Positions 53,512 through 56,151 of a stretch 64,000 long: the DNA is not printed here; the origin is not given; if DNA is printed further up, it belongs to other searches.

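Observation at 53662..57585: Uncharacterised cysteine-centred cluster: 779-aa Cys-rich protein, DUF1360-like CxxC membrane protein, MGCCG small protein and an AraC/receiver regulator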

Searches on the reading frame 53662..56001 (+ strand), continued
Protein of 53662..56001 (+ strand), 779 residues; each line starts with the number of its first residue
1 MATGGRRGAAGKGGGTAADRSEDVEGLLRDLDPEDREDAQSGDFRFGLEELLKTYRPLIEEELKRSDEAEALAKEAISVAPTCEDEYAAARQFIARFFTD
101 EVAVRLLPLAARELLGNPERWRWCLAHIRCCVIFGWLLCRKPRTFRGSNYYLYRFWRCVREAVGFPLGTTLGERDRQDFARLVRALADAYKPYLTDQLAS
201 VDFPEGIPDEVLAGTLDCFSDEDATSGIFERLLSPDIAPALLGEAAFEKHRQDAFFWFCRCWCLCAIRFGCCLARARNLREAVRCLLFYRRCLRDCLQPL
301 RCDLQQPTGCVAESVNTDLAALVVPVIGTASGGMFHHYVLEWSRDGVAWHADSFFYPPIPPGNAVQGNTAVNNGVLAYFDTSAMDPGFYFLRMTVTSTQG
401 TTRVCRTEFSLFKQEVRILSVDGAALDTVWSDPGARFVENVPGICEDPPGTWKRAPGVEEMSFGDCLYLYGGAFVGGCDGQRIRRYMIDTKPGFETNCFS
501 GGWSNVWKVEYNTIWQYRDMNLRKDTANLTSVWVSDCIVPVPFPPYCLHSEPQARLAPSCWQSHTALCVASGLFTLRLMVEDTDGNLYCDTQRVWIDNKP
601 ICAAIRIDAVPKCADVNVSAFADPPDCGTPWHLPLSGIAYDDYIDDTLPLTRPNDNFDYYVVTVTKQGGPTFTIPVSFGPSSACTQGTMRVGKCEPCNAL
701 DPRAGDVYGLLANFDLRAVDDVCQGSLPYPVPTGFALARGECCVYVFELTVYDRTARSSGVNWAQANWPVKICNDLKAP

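Call 37: predict_structure(alignment_id=A2)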
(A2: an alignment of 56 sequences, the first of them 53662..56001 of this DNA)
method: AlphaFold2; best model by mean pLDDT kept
length: 779 residues; sequences in the alignment: 56
mean_pLDDT: 86.6   pTM: 0.68
mean pLDDT of the five models: 86.6, 85.6, 84.2, 84.2, 81.2
residues with pLDDT >= 90: 432; 70-90: 275; 50-70: 47; < 50: 25
segments of 3 or more residues with pLDDT < 50: 1-16, 447-455
pLDDT, mean of each block of 10 residues (from residue 1): 38 47 65 84 94 91 89 84 88 92 90 83 90 92 82 92 88 88 84 75 72 60 68 80 86 80 92 89 91 84 95 90 94 88 96 87 81 91 94 93 96 94 90 89 58 60 94 91 96 95 96 94 94 93 87 94 82 96 95 94 90 89 90 94 91 91 96 84 84 81 81 95 93 95 97 89 93 90
secondary structure, 60 per line:
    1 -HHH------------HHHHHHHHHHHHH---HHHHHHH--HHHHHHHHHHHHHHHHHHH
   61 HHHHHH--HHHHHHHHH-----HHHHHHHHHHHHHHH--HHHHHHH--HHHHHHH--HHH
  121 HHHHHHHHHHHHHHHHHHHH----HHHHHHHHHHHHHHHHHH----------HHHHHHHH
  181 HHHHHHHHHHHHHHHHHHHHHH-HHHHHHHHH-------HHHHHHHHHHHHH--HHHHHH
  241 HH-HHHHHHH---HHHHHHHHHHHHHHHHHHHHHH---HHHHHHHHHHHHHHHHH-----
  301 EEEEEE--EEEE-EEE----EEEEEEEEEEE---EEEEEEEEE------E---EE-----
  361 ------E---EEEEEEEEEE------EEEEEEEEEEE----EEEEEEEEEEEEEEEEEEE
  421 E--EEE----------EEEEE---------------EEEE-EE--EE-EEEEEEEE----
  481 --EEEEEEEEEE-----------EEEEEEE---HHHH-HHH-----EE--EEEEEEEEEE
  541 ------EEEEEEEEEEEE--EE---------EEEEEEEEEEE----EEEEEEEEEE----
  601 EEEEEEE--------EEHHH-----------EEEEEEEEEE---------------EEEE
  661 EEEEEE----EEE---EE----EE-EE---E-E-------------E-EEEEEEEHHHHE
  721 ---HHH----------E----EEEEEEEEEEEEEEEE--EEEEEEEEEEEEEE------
elements in order (helices of 4 or more, strands of 3 or more residues): H17-29 H33-39 H42-66 H69-77 H83-97 H100-106 H109-115 H118-140 H145-162 H173-202 H204-212 H220-232 H235-242 H244-250 H254-275 H279-295 E301-306 E309-312 E314-316 E321-331 E335-343 E371-380 E387-397 E402-421 E424-426 E437-441 E457-460 E469-476 E483-492 E504-510 H514-517 E531-540 E547-558 E572-582 E587-596 E601-607 E632-641 E657-666 E671-673 E709-715 H716-719 E742-757 E760-773

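Call 39: fold_search(model_id=the predicted structure, library=pdb)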
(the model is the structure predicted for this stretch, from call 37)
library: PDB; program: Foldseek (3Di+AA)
matches with E <= 10: 1461; with E <= 0.001: 192
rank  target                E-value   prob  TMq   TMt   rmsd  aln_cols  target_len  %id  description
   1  6xi3                  1.2e-07  1.00  0.13  0.22  32.0       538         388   10  Crystal structure of tetra-tandem repeat in extending region of large adhesion protein (released 2020-10-14)
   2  5irb_B                4.7e-07  1.00  0.13  0.24  17.7       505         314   12  Structural insight into host cell surface retention of a 1.5-MDa bacterial ice-binding adhesin (released 2017-07-19)
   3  5irb_A                7.4e-07  1.00  0.13  0.24  18.0       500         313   13  Structural insight into host cell surface retention of a 1.5-MDa bacterial ice-binding adhesin (released 2017-07-19)
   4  2yn5_A                1.3e-06  1.00  0.19  0.41  11.0       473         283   12  Structural insight into the giant calcium-binding adhesin SiiE: implications for the adhesion of Salmonella enterica t (released 2013-04-03)
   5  8cka_A                1.4e-06  1.00  0.19  0.25  15.5       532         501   11  Deinococcus radidurans HPI S-layer (released 2023-04-19)
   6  5t9t_B                2.2e-06  0.87  0.09  0.12  35.6       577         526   10  Protocadherin Gamma B2 extracellular cadherin domains 1-5 (released 2016-10-19)
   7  6xi1_AAA              2.7e-06  1.00  0.14  0.22  17.5       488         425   12  Crystal structure of tetra-tandem repeat in extending RTX adhesin from Aeromonas hydrophila (released 2020-10-14)
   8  6xi1_BBB              3.4e-06  1.00  0.14  0.22  17.3       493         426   12  Crystal structure of tetra-tandem repeat in extending RTX adhesin from Aeromonas hydrophila (released 2020-10-14)
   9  4p99_A                4.1e-06  1.00  0.13  0.20  19.5       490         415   12  Ca2+-stabilized adhesin helps an Antarctic bacterium reach out and bind ice (released 2014-06-18)
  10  5szl_C                4.1e-06  1.00  0.12  0.18  19.5       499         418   10  Protocadherin gamma A1 extracellular cadherin domains 1-4 (released 2016-10-19)
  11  8d40_B                5.3e-06  0.92  0.09  0.15  37.1       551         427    8  Crystal structure of human CELSR1 EC1-4 (released 2023-08-30)
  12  6vfp_A                5.8e-06  0.99  0.11  0.17  19.9       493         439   10  Crystal structure of human protocadherin 1 EC1-EC4 (released 2020-03-11)
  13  2a74_A                7.1e-06  0.96  0.10  0.12  25.1       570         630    9  Human Complement Component C3c (released 2005-09-27)
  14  8eok_G                9.1e-06  0.98  0.10  0.12  20.3       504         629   11  Structure of the C3bB proconvertase in complex with lufaxin and factor Xa (released 2023-08-30)
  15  5t4n_A                1.0e-05  1.00  0.14  0.25  19.2       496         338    9  Crystal Structure of Human Protocadherin-15 EC3-5 D414A Variant (released 2017-02-22)
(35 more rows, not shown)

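Call 42: fold_search(model_id=the predicted structure, library=viral)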
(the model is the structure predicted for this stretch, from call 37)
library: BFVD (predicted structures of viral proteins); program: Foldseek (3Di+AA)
matches with E <= 10: 918; with E <= 0.001: 114
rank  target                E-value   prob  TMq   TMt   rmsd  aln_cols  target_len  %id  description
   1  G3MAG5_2              2.2e-08  1.00  0.15  0.15  18.2       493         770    9  Gp424 [Bacillus phage G]
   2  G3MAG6                7.0e-08  1.00  0.16  0.12  17.8       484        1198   11  Gp425 [Bacillus phage G]
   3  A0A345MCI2            1.1e-07  1.00  0.16  0.15  13.1       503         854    8  Minor tail protein [Gordonia phage Teatealatte]
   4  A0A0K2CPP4            2.5e-07  1.00  0.12  0.10  17.6       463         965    9  LamG-like jellyroll fold domain-containing protein [Brevibacillus phage SecTim467]
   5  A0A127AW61            5.3e-07  1.00  0.12  0.12  16.9       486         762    8  Putative regulator of chromosome condensation [Bacillus phage SP-15]
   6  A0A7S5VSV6            9.1e-07  1.00  0.12  0.17  27.0       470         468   10  (no name in the UniProt tables at hand)
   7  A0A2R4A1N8            1.2e-06  1.00  0.18  0.19  16.2       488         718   13  (no name in the UniProt tables at hand)
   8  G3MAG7                1.4e-06  1.00  0.16  0.12  12.7       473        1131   10  Gp426 [Bacillus phage G]
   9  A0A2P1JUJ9            1.5e-06  1.00  0.19  0.18  11.6       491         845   10  Fibronectin type-III domain-containing protein [Bacillus phage Anath]
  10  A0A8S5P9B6            1.6e-06  1.00  0.14  0.12  29.7       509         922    9  Fibronectin [Myoviridae sp. ctTYJ16]
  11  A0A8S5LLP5            1.6e-06  1.00  0.13  0.13  14.9       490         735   11  Interferon alpha/beta receptor 1, Interferon I interferon signaling complex [Siphoviridae sp. ctvok7]
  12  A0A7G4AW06            1.8e-06  1.00  0.12  0.10  15.3       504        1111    8  Minor tail protein [Streptomyces phage Coruscant]
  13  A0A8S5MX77            1.9e-06  1.00  0.13  0.16  16.4       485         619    7  Interleukin-6 receptor subunit beta Receptor, Fibronectin Type III [Siphoviridae sp. ct91l7]
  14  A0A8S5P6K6            3.0e-06  1.00  0.17  0.23  16.3       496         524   11  Baseplate wedge protein [Myoviridae sp. ctzzS20]
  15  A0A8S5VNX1            3.3e-06  1.00  0.14  0.21  21.4       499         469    8  (no name in the UniProt tables at hand)
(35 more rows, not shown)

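Call 56: list_cluster_members(proteins=[L001:5619-5999:+, L007:10563-10895:+, P0013, P0090, P0272])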
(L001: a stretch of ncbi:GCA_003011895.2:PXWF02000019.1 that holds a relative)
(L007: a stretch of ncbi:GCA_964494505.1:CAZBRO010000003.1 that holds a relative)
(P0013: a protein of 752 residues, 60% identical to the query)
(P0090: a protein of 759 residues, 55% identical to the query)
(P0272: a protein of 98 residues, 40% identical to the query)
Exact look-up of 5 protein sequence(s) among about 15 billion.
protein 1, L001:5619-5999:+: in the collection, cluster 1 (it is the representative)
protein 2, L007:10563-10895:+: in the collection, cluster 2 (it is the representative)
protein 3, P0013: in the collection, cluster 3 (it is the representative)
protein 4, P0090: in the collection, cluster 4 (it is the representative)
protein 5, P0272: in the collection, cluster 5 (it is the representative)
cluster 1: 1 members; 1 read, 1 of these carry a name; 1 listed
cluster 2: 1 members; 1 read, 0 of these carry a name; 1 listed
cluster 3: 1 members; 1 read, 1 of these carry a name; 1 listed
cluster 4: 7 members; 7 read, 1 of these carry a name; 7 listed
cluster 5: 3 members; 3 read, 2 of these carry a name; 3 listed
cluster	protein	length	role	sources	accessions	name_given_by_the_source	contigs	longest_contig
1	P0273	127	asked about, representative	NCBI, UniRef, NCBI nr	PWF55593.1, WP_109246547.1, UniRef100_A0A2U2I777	DUF1360 domain-containing protein [Massilia glaciei] | DUF1360 domain-containing protein n=1 Tax=Massilia glaciei TaxID=1524097 ...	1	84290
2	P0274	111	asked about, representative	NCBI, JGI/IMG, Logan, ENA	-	-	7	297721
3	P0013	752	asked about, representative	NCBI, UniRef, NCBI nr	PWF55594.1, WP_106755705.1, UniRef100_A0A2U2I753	hypothetical protein [Massilia glaciei] | Uncharacterized protein n=1 Tax=Massilia glaciei TaxID=1524097 RepID=A0A2U2I753_9BURK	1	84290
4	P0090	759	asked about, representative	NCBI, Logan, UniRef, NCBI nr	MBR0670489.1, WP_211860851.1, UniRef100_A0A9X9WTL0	hypothetical protein [Neoroseomonas soli] | Uncharacterized protein n=1 Tax=Neoroseomonas soli TaxID=1081025 RepID=A0A9X9WTL0_9PROT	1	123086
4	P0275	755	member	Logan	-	-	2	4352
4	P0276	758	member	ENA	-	-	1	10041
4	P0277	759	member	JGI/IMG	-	-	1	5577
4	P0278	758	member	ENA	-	-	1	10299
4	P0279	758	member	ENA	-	-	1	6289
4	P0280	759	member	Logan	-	-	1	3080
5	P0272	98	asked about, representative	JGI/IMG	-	hypothetical protein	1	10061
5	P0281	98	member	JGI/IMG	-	hypothetical protein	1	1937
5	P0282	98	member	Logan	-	-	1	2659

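Call 58: find_encoding_contigs(protein=P0146, flank=6000, max_places=3)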
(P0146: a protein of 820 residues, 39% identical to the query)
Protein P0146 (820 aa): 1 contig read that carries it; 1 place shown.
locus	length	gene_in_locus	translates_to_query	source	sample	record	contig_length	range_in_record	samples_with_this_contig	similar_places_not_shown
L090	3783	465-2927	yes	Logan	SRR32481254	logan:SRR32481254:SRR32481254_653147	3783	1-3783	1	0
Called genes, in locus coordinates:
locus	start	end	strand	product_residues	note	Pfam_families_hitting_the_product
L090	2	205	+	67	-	?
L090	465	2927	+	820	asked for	-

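Call 59: find_encoding_contigs(protein=P0196, flank=6000, max_places=3)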
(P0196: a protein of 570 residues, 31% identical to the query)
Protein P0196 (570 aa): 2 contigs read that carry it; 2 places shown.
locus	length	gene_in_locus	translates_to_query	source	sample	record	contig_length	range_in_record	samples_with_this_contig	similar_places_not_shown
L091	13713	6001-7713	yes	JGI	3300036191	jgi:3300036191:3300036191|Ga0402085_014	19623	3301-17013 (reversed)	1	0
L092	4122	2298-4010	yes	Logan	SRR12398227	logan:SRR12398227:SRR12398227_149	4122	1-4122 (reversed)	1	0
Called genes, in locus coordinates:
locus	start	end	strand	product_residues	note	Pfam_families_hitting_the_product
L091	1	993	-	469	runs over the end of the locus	PF02347:GDC-P, PF01053:Cys_Met_Meta_PP (weak)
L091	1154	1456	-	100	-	PF04909:Amidohydro_2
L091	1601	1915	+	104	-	-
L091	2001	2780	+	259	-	PF00665:rve (weak), PF13683:rve_3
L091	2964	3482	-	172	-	-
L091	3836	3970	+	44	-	-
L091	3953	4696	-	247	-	-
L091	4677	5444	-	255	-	-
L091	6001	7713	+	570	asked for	-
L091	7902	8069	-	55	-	-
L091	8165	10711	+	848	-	PF00082:Peptidase_S8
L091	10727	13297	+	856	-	PF01476:LysM (faint), PF00128:Alpha-amylase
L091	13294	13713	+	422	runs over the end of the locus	PF00534:Glycos_transf_1 (faint)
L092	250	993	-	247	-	-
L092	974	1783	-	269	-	-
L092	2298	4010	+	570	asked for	-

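Call 77: search_protein_families(library=phrogs, proteins=[window:53662-56001:+], max_evalue=0.01)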
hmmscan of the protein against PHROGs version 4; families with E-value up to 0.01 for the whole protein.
window:53662-56001:+ (779 aa): 0 families
